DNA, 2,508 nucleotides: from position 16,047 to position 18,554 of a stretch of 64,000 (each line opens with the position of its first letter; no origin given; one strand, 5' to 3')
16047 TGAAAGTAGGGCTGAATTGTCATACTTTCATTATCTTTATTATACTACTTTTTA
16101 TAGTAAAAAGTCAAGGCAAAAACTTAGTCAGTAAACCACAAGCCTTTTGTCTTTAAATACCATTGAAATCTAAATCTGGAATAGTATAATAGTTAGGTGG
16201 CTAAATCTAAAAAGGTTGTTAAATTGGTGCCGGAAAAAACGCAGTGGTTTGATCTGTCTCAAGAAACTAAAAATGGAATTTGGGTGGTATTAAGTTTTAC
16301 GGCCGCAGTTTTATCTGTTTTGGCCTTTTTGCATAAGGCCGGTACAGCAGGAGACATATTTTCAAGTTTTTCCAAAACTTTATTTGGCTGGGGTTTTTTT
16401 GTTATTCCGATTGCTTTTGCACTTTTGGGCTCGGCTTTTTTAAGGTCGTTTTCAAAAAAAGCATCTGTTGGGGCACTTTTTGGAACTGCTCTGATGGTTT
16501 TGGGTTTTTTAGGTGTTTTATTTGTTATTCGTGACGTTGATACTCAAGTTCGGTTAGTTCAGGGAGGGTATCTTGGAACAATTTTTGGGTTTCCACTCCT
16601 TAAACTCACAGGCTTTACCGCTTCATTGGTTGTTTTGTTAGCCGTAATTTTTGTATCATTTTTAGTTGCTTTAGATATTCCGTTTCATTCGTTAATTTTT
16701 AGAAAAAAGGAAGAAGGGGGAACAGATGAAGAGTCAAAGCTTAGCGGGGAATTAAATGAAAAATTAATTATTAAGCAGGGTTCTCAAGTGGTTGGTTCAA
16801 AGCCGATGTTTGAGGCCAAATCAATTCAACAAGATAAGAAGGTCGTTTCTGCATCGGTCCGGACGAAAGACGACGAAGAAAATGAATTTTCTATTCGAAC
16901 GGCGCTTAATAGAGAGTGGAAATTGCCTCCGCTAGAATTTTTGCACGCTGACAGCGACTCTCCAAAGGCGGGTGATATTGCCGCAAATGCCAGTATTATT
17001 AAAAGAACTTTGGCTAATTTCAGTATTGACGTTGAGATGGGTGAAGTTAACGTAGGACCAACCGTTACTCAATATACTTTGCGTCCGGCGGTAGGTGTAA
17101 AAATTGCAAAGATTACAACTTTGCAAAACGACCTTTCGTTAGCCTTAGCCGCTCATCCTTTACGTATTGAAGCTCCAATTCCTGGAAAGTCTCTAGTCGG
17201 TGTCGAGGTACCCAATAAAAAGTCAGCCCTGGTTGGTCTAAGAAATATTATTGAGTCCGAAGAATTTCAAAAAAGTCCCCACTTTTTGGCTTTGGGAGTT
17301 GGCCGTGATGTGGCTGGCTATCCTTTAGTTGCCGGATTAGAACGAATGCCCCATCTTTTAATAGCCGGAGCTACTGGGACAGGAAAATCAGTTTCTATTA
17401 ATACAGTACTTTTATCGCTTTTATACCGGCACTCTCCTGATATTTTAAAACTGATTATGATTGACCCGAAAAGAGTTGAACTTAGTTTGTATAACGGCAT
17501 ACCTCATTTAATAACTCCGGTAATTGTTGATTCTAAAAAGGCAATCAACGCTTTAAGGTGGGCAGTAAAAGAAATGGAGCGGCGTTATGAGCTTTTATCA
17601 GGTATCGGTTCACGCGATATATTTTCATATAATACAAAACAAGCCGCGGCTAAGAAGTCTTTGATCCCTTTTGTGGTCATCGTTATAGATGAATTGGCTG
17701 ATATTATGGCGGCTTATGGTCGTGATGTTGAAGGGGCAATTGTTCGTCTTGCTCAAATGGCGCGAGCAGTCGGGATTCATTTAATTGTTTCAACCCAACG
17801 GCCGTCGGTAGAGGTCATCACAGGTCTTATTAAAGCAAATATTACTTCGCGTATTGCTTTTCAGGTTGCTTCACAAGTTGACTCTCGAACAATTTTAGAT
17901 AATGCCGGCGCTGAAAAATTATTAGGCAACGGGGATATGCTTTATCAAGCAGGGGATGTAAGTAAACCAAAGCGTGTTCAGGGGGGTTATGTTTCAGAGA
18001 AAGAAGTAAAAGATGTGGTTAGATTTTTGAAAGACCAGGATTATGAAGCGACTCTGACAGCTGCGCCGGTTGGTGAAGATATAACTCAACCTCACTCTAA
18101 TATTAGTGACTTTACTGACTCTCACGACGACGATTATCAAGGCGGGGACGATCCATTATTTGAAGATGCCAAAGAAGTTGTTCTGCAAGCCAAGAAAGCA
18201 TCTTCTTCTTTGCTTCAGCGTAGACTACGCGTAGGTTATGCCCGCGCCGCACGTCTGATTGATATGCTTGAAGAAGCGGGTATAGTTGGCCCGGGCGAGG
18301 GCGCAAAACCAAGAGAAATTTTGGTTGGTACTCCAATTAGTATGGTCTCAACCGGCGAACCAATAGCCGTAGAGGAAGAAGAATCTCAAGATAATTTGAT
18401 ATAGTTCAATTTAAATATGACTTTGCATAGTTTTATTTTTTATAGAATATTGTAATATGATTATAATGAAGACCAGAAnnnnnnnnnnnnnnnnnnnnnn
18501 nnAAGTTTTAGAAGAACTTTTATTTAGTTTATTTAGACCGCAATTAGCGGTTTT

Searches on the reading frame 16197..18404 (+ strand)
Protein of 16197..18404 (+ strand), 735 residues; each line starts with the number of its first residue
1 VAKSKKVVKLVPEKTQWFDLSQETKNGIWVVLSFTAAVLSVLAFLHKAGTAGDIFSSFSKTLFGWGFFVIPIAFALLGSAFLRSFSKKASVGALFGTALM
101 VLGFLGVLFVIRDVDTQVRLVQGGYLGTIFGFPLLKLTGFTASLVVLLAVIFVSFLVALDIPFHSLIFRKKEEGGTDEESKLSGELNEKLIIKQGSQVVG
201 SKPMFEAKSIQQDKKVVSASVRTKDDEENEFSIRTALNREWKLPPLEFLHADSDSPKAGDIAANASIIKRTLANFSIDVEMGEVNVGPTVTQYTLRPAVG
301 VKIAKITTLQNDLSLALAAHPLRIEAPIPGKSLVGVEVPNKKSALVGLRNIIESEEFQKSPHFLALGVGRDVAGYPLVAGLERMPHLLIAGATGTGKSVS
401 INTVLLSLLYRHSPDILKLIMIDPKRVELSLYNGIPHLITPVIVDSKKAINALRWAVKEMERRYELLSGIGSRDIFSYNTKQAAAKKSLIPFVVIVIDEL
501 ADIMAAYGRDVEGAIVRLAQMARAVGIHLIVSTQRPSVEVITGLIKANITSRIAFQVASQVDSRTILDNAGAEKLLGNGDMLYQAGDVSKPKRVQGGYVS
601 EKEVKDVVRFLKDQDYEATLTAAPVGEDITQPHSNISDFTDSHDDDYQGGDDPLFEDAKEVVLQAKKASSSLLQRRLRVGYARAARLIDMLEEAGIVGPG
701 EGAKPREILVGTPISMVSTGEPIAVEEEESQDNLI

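Call 11: find_encoding_contigs(protein=window:16197-18404:+, flank=3000, max_places=6)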
Protein window:16197-18404:+ (735 aa): 3 contigs read that carry it; 3 places shown.
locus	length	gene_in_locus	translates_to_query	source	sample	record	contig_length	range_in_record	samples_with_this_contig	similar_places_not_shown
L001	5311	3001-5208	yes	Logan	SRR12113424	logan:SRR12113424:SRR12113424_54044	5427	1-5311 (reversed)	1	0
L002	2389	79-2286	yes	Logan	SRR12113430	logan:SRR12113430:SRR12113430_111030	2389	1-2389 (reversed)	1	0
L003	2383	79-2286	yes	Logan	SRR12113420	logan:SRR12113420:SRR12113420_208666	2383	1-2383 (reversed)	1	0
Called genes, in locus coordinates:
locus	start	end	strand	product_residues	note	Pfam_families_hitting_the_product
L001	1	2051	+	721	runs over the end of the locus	?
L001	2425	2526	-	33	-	-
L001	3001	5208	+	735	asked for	PF13491:FtsK_4TM (weak), PF17854:FtsK_alpha, PF01580:FtsK_SpoIIIE, PF09397:FtsK_gamma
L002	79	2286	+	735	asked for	PF13491:FtsK_4TM (weak), PF17854:FtsK_alpha, PF01580:FtsK_SpoIIIE, PF09397:FtsK_gamma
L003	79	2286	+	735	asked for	PF13491:FtsK_4TM (weak), PF17854:FtsK_alpha, PF01580:FtsK_SpoIIIE, PF09397:FtsK_gamma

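Call 12: search_protein_families(library=pfam, proteins=[window:16197-18404:+])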
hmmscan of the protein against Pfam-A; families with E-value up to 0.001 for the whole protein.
window:16197-18404:+ (735 aa): 4 families
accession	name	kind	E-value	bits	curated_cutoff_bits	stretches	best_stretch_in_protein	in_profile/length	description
PF01580.24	FtsK_SpoIIIE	-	1.2e-56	192.1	24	1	348-538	2-221/221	FtsK/SpoIIIE family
PF17854.6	FtsK_alpha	-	7.5e-28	97.1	22.9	1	243-340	1-101/101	FtsK alpha domain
PF09397.16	FtsK_gamma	-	1.4e-27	95.6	30.6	1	651-710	3-62/63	Ftsk gamma domain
PF13491.11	FtsK_4TM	-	3.8e-07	30.4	23.1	1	46-166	45-166/171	4TM region of DNA translocase FtsK/SpoIIIE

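Call 13: find_related_loci(query=window:16197-18404:+, collection=genome_contigs, flank=5000)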
Query window:16197-18404:+ (735 aa) in genome_contigs; peptide patterns used: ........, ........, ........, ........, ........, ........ (x = any residue, [..] = any of these).
599 stretches matched a pattern (row limit reached: there are more); 564 encode a relative of the query (tblastn E <= 1e-3); the best 80 are kept; 80 distinct loci.
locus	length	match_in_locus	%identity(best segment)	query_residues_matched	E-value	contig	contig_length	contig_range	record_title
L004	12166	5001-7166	62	1-711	0e+0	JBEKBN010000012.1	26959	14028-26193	MAG: Minisyncoccia bacterium isolate SPRUCE 137 SPRUCE_137_12, whole genome shotgun sequence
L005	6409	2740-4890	63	2-713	0e+0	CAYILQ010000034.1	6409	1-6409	MAG TPA_asm: uncultured Candidatus Saccharibacteria bacterium isolate ERP119705_co24_158 genome assembly, contig: NODE_2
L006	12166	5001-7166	59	18-734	0e+0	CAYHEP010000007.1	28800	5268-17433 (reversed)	MAG TPA_asm: uncultured Candidatus Saccharibacteria bacterium isolate ERP119705_co10_27 genome assembly, contig: NODE_13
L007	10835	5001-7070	52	14-710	0e+0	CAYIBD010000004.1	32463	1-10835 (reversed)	MAG TPA_asm: uncultured Candidatus Saccharibacteria bacterium isolate ERP119705_co19_980 genome assembly, contig: NODE_9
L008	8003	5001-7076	52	14-710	0e+0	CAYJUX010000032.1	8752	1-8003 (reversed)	MAG TPA_asm: uncultured Candidatus Saccharibacteria bacterium isolate ERP125453_co1_304 genome assembly, contig: NODE_97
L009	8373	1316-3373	53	20-716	0e+0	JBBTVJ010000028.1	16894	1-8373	MAG: Patescibacteria group bacterium isolate H51-bin155_1 H51_bin155_1_000000000028, whole genome shotgun sequence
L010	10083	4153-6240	52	16-710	0e+0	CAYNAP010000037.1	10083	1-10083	MAG TPA_asm: uncultured Candidatus Saccharibacteria bacterium isolate binchicken_co38_1274 genome assembly, contig: NODE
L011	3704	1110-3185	52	16-710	0e+0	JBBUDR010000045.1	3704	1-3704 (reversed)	MAG: Patescibacteria group bacterium isolate H41-bin114_1 H41_bin114_1_000000000045, whole genome shotgun sequence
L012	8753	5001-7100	51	13-710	0e+0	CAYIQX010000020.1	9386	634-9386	MAG TPA_asm: uncultured Candidatus Saccharibacteria bacterium isolate ERP119705_co25_682 genome assembly, contig: NODE_6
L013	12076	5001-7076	52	1-708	0e+0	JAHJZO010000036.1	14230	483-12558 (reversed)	MAG: Patescibacteria group bacterium isolate Undefined_mixed_planktonic.mb.121 Undefined_mixed_p.mb.121_k141_1113421, wh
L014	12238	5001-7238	50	13-710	0e+0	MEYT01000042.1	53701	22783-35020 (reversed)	MAG: Candidatus Azambacteria bacterium RIFCSPLOWO2_01_FULL_46_26 rifcsplowo2_01_scaffold_7089, whole genome shotgun sequ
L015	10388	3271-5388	51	14-735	0e+0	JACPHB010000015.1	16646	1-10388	MAG: Parcubacteria group bacterium isolate NC_groundwater_403_Ag_B-0.1um_39_20 GD18-4_B1_scaffold_1055857, whole genome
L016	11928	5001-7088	50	14-708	0e+0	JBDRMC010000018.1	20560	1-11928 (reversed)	MAG: Patescibacteria group bacterium isolate MEGAHIT-group-1.814 k141_9431356, whole genome shotgun sequence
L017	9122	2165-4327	50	13-721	0e+0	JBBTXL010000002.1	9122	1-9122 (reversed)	MAG: Patescibacteria group bacterium isolate H51-bin158_1 H51_bin158_1_000000000002, whole genome shotgun sequence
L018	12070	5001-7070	52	14-710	0e+0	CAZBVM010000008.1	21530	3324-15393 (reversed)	MAG TPA_asm: uncultured Candidatus Saccharibacteria bacterium isolate binchicken_co38_663 genome assembly, contig: NODE_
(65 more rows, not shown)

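Call 16: find_homologous_proteins(query=window:16197-18404:+, max_evalue=1e-100)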
Query window:16197-18404:+ (735 aa): 7953 proteins with E <= 1e-100 among 8000 candidates; the best 120 are listed.
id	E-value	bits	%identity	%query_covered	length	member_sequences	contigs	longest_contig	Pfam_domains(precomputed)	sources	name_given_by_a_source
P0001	0.0e+0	1573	100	99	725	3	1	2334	PF17854.7,PF13491.12,PF01580.25,PF09397.17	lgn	-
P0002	2.0e-296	1003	63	97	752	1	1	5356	PF17854.7,PF13491.12,PF01580.25,PF09397.17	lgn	-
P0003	2.1e-294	996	64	97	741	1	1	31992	PF17854.7,PF13491.12,PF01580.25,PF09397.17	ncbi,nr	ncbi:MAG: DNA translocase FtsK 4TM domain-containing protein [Parcubacteria group bacterium]|nr:DNA 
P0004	4.1e-294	995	64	97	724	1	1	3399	PF17854.7,PF13491.12,PF01580.25,PF09397.17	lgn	-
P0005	2.9e-293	993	63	97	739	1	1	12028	PF17854.7,PF13491.12,PF01580.25,PF09397.17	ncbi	-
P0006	4.7e-293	992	64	96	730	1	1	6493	PF17854.7,PF13491.12,PF01580.25,PF09397.17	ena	-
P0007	6.5e-293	991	64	97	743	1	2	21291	PF17854.7,PF13491.12,PF01580.25,PF09397.17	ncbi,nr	ncbi:MAG: DNA translocase FtsK 4TM domain-containing protein [Parcubacteria group bacterium]|nr:DNA 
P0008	1.0e-292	991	63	97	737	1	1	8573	PF17854.7,PF13491.12,PF01580.25,PF09397.17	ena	-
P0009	1.8e-292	990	67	94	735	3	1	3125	PF17854.7,PF13491.12,PF01580.25,PF09397.17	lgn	-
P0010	3.5e-292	989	63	97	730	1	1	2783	PF17854.7,PF13491.12,PF01580.25,PF09397.17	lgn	-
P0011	4.9e-292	988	61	100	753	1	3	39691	PF17854.7,PF13491.12,PF01580.25,PF09397.17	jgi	-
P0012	1.3e-291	987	66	97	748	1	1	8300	PF17854.7,PF13491.12,PF01580.25,PF09397.17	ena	-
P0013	3.1e-291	986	64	95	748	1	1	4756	PF17854.7,PF13491.12,PF01580.25,PF09397.17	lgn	-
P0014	4.1e-291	985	63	100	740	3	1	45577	PF17854.7,PF13491.12,PF01580.25,PF09397.17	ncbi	ncbi:MAG: DNA translocase FtsK 4TM domain-containing protein [Patescibacteria group bacterium]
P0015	1.7e-290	983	63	97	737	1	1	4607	PF17854.7,PF13491.12,PF01580.25,PF09397.17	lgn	-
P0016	2.3e-290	983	65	94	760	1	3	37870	PF17854.7,PF13491.12,PF01580.25,PF09397.17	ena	-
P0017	3.5e-290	982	63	97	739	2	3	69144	PF17854.7,PF13491.12,PF01580.25,PF09397.17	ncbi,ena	ncbi:MAG: DNA translocase FtsK 4TM domain-containing protein [Patescibacteria group bacterium]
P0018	4.3e-290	982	65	94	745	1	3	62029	PF17854.7,PF13491.12,PF01580.25,PF09397.17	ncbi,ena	ncbi:MAG: DNA translocase FtsK 4TM domain-containing protein [Patescibacteria group bacterium]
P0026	7.6e-289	978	66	94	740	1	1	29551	PF17854.7,PF13491.12,PF01580.25,PF09397.17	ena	-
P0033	2.5e-288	976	64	94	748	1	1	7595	PF17854.7,PF13491.12,PF01580.25,PF09397.17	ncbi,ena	-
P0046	1.2e-285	967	61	97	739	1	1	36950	PF17854.7,PF13491.12,PF01580.25,PF09397.17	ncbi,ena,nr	ncbi:MAG: putative cell division FtsK/SpoIIIE [Parcubacteria group bacterium Gr01-1014_2]|nr:MAG: pu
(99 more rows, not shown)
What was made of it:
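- Tried and rejected: Close relatives for comparative tests: the nearest FtsK outside the same strain is 67% identical (call 16).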

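Call 73: find_encoding_contigs(protein=P0026, flank=4000, max_places=2)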
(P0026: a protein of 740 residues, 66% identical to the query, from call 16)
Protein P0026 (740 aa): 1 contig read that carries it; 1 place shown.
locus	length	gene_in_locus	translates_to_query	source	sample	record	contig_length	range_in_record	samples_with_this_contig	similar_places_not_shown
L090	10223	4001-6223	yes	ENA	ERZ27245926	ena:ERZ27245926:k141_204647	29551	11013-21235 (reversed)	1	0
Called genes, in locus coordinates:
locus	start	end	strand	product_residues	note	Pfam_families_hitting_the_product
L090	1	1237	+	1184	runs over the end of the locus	PF04997:RNA_pol_Rpb1_1, PF00623:RNA_pol_Rpb1_2, PF04983:RNA_pol_Rpb1_3, PF05000:RNA_pol_Rpb1_4 (weak), PF04998:RNA_pol_Rpb1_5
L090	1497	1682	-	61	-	-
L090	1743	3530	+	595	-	PF00930:DPPIV_N (faint), PF26549:Tricorn_N, PF26550:Tricorn_2nd (weak), PF05448:AXE1 (weak), PF02129:Peptidase_S15 (weak), PF01738:DLH, PF20434:BD-FAE, PF00326:Peptidase_S9, +5 more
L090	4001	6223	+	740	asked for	PF13491:FtsK_4TM, PF17854:FtsK_alpha, PF01580:FtsK_SpoIIIE, PF09397:FtsK_gamma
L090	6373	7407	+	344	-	PF00154:RecA_N, PF08423:Rad51, PF06745:ATPase (faint), PF01637:ATPase_2 (weak), PF27531:MT3502_N (weak), PF21096:RecA_C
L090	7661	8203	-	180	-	PF00436:SSB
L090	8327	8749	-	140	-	PF01250:Ribosomal_S6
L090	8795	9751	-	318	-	PF01926:MMR_HSR1, PF06071:YchF-GTPase_C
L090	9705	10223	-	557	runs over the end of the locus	PF00239:Resolvase, PF07508:Recombinase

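Call 74: find_encoding_contigs(protein=P0012, flank=4000, max_places=2)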
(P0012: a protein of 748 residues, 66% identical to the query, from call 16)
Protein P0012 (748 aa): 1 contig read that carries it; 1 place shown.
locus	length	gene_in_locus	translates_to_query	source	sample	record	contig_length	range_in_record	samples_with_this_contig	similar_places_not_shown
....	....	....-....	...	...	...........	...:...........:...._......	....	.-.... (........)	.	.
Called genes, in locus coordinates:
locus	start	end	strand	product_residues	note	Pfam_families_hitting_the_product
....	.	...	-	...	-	?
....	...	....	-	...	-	-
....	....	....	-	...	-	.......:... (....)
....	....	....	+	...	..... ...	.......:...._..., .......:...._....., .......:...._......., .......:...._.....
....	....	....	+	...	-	-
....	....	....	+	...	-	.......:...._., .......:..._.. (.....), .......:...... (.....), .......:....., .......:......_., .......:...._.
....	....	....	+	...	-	-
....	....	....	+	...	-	-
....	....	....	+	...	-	-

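Call 75: find_encoding_contigs(protein=P0009, flank=4000, max_places=2)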
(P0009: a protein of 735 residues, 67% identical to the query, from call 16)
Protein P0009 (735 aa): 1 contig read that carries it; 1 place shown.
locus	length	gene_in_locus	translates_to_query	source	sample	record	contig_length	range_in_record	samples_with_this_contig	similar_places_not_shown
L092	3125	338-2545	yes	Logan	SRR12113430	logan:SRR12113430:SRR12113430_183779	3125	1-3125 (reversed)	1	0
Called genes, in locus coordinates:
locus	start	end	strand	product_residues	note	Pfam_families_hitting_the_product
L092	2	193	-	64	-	?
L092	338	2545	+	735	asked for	PF13491:FtsK_4TM, PF17854:FtsK_alpha, PF01580:FtsK_SpoIIIE, PF09397:FtsK_gamma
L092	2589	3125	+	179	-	?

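Call 79: find_encoding_contigs(protein=P0026, flank=10000, max_places=1)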
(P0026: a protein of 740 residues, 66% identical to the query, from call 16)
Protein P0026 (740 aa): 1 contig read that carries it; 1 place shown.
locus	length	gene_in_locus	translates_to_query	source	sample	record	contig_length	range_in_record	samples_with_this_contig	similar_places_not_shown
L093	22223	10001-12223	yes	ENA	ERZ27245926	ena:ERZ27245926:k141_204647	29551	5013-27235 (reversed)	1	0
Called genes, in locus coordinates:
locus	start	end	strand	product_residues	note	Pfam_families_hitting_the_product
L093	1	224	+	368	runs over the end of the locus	PF01098:FTSW_RODA_SPOVE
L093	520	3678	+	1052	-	PF04563:RNA_pol_Rpb2_1, PF04561:RNA_pol_Rpb2_2, PF04565:RNA_pol_Rpb2_3, PF10385:RNA_pol_Rpb2_45, PF00562:RNA_pol_Rpb2_6, PF04560:RNA_pol_Rpb2_7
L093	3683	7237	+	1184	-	PF04997:RNA_pol_Rpb1_1, PF00623:RNA_pol_Rpb1_2, PF04983:RNA_pol_Rpb1_3, PF05000:RNA_pol_Rpb1_4 (weak), PF04998:RNA_pol_Rpb1_5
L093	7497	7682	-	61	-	-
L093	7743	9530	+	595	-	PF00930:DPPIV_N (faint), PF26549:Tricorn_N, PF26550:Tricorn_2nd (weak), PF05448:AXE1 (weak), PF02129:Peptidase_S15 (weak), PF01738:DLH, PF20434:BD-FAE, PF00326:Peptidase_S9, +5 more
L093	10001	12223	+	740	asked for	PF13491:FtsK_4TM, PF17854:FtsK_alpha, PF01580:FtsK_SpoIIIE, PF09397:FtsK_gamma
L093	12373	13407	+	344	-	PF00154:RecA_N, PF08423:Rad51, PF06745:ATPase (faint), PF01637:ATPase_2 (weak), PF27531:MT3502_N (weak), PF21096:RecA_C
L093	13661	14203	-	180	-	PF00436:SSB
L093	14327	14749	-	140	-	PF01250:Ribosomal_S6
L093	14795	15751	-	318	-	PF01926:MMR_HSR1, PF06071:YchF-GTPase_C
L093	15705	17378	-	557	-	PF00239:Resolvase, PF07508:Recombinase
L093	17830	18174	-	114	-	-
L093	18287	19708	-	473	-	PF08706:D5_N, PF19263:DUF5906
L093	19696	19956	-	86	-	-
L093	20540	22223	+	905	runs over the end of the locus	PF18915:DUF5667, PF00089:Trypsin, PF13365:Trypsin_2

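Call 83: find_encoding_contigs(protein=P0018, flank=5000, max_places=1)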
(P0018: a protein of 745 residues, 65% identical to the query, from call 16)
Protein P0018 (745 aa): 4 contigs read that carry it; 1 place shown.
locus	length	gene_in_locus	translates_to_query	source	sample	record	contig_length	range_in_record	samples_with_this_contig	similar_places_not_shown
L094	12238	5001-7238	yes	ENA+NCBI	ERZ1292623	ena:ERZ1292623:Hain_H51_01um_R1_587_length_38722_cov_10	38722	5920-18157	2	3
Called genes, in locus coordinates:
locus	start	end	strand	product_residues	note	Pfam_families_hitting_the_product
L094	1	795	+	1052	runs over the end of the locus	PF04563:RNA_pol_Rpb2_1, PF04561:RNA_pol_Rpb2_2, PF04565:RNA_pol_Rpb2_3, PF10385:RNA_pol_Rpb2_45, PF00562:RNA_pol_Rpb2_6, PF04560:RNA_pol_Rpb2_7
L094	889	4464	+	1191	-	PF04997:RNA_pol_Rpb1_1, PF00623:RNA_pol_Rpb1_2, PF04983:RNA_pol_Rpb1_3, PF05000:RNA_pol_Rpb1_4 (weak), PF04998:RNA_pol_Rpb1_5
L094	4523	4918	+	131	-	PF18902:DUF5658 (faint)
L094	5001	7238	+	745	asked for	PF13491:FtsK_4TM, PF17854:FtsK_alpha, PF01580:FtsK_SpoIIIE, PF09397:FtsK_gamma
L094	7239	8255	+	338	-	PF00154:RecA_N, PF08423:Rad51, PF01637:ATPase_2 (weak), PF06745:ATPase (faint), PF27531:MT3502_N (weak), PF21096:RecA_C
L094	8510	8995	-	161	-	PF00436:SSB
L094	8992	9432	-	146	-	PF01250:Ribosomal_S6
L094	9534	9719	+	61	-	-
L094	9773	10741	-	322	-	PF01926:MMR_HSR1, PF02421:FeoB_N, PF06071:YchF-GTPase_C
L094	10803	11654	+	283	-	PF00702:Hydrolase (weak), PF08282:Hydrolase_3, PF03332:PMM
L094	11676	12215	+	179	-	PF20803:PaaX_M, PF09827:CRISPR_Cas2 (weak)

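Call 84: find_encoding_contigs(protein=P0016, flank=5000, max_places=1)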
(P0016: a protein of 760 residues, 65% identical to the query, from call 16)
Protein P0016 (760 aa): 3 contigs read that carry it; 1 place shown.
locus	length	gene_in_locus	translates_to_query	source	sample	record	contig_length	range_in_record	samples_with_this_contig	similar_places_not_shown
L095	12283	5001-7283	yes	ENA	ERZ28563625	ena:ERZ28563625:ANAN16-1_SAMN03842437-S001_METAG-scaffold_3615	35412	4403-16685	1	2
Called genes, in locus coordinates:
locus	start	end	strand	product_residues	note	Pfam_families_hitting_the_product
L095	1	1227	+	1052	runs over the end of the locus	PF04563:RNA_pol_Rpb2_1, PF04561:RNA_pol_Rpb2_2, PF04565:RNA_pol_Rpb2_3, PF10385:RNA_pol_Rpb2_45, PF00562:RNA_pol_Rpb2_6, PF04560:RNA_pol_Rpb2_7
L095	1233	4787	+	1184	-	PF04997:RNA_pol_Rpb1_1, PF05000:RNA_pol_Rpb1_4 (faint), PF00623:RNA_pol_Rpb1_2, PF04983:RNA_pol_Rpb1_3, PF04998:RNA_pol_Rpb1_5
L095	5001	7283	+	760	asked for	PF13491:FtsK_4TM, PF17854:FtsK_alpha, PF01580:FtsK_SpoIIIE, PF09397:FtsK_gamma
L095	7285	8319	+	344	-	PF00154:RecA_N, PF08423:Rad51, PF06745:ATPase (faint), PF01637:ATPase_2 (weak), PF27531:MT3502_N, PF21096:RecA_C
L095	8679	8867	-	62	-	-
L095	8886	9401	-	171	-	PF00436:SSB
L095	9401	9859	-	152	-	PF01250:Ribosomal_S6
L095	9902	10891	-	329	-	PF01926:MMR_HSR1, PF02421:FeoB_N, PF06071:YchF-GTPase_C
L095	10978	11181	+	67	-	PF18929:DUF5678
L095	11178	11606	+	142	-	-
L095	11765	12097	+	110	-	-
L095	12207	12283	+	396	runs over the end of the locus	PF02878:PGM_PMM_I, PF02880:PGM_PMM_III, PF00408:PGM_PMM_IV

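Call 90: find_encoding_contigs(protein=P0014, flank=3000, max_places=1)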
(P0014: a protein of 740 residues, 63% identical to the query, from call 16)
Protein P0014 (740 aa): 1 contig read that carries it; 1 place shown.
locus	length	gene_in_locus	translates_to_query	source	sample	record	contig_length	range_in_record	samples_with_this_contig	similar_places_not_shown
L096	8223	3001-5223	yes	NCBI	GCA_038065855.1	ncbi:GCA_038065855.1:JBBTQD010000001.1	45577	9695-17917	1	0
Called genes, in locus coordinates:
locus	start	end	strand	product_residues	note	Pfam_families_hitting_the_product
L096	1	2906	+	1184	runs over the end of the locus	PF04997:RNA_pol_Rpb1_1, PF00623:RNA_pol_Rpb1_2, PF04983:RNA_pol_Rpb1_3, PF05000:RNA_pol_Rpb1_4 (weak), PF04998:RNA_pol_Rpb1_5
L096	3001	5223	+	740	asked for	PF13491:FtsK_4TM, PF17854:FtsK_alpha, PF01580:FtsK_SpoIIIE, PF09397:FtsK_gamma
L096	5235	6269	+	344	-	PF00154:RecA_N, PF08423:Rad51 (weak), PF06745:ATPase (faint), PF01637:ATPase_2 (weak), PF27531:MT3502_N, PF21096:RecA_C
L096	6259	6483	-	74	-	PF01084:Ribosomal_S18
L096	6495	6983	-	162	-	PF00436:SSB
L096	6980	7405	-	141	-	PF01250:Ribosomal_S6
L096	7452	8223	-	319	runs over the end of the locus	PF01926:MMR_HSR1, PF02421:FeoB_N, PF06071:YchF-GTPase_C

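Call 91: find_encoding_contigs(protein=P0046, flank=3000, max_places=1)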
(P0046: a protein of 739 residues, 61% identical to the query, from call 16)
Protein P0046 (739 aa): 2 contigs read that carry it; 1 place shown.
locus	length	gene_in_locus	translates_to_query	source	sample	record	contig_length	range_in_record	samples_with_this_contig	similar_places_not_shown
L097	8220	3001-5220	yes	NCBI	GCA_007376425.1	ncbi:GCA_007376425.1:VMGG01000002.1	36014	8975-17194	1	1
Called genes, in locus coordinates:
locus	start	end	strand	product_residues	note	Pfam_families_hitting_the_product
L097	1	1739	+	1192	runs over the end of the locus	PF04997:RNA_pol_Rpb1_1, PF00623:RNA_pol_Rpb1_2, PF04983:RNA_pol_Rpb1_3, PF05000:RNA_pol_Rpb1_4 (weak), PF04998:RNA_pol_Rpb1_5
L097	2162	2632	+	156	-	-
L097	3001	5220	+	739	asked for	PF13491:FtsK_4TM, PF17854:FtsK_alpha, PF01580:FtsK_SpoIIIE, PF09397:FtsK_gamma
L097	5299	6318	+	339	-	PF00154:RecA_N, PF08423:Rad51, PF06745:ATPase (faint), PF01637:ATPase_2 (weak), PF27531:MT3502_N (weak), PF21096:RecA_C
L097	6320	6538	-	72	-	PF01084:Ribosomal_S18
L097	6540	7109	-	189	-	PF00436:SSB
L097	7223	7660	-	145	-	PF01250:Ribosomal_S6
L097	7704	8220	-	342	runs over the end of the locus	PF01926:MMR_HSR1, PF02421:FeoB_N, PF06071:YchF-GTPase_C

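Call 92: find_encoding_contigs(protein=P0033, flank=3000, max_places=1)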
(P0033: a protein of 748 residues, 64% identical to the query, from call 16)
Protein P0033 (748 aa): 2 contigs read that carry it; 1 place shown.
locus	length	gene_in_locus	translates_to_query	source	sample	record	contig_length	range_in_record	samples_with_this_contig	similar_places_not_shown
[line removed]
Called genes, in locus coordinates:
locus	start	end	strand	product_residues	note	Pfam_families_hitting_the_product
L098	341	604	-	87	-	PF22296:bAvd (weak)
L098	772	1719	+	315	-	PF00078:RVT_1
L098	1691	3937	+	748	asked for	PF13491:FtsK_4TM, PF17854:FtsK_alpha, PF01580:FtsK_SpoIIIE, PF09397:FtsK_gamma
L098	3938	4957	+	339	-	PF00154:RecA_N, PF08423:Rad51, PF06745:ATPase (faint), PF01637:ATPase_2 (weak), PF27531:MT3502_N (weak), PF21096:RecA_C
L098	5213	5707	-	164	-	PF00436:SSB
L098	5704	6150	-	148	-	PF01250:Ribosomal_S6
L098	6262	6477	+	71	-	-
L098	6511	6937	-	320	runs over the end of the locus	PF01926:MMR_HSR1, PF02421:FeoB_N, PF06071:YchF-GTPase_C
